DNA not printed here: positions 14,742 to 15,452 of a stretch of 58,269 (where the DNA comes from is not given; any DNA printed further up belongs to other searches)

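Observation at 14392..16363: SIR2-like / NUDIX / unknown three-gene operon wedged into a glycosyltransferase cluster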

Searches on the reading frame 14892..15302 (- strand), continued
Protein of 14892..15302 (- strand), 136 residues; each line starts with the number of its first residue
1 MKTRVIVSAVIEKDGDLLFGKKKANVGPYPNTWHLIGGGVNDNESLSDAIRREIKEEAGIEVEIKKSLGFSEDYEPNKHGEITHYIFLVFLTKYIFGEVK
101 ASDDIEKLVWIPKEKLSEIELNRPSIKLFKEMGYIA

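Call 87: find_encoding_contigs(protein=P0243, flank=4000, max_places=2)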
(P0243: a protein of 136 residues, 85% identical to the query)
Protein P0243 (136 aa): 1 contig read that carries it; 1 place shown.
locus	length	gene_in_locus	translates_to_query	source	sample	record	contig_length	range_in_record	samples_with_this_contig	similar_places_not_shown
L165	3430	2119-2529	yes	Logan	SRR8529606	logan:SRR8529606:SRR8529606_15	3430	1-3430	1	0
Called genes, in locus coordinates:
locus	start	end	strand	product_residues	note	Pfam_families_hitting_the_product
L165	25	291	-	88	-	PF01022:HTH_5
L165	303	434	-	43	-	-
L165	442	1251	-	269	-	PF02899:Phage_int_SAM_1 (faint), PF13495:Phage_int_SAM_4, PF00589:Phage_integrase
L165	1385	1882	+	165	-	PF00856:SET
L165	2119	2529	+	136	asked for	PF00293:NUDIX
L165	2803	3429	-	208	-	?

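Call 88: find_encoding_contigs(protein=P0245, flank=4000, max_places=3)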
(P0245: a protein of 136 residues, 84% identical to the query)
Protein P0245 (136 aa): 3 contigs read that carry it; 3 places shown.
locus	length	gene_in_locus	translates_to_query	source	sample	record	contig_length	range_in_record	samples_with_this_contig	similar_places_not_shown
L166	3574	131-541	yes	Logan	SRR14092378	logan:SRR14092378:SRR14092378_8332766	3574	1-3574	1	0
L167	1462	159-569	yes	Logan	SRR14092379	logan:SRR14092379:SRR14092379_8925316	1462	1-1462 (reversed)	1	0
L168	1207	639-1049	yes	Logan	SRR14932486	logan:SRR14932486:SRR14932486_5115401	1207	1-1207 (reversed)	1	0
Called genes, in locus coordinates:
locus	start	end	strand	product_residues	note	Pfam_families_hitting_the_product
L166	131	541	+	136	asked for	PF00293:NUDIX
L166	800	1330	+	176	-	-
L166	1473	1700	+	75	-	-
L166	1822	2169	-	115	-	PF00657:Lipase_GDSL (weak), PF13472:Lipase_GDSL_2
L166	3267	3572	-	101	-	?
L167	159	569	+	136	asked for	PF00293:NUDIX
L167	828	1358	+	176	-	-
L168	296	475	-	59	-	PF00005:ABC_tran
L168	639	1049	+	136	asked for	PF00293:NUDIX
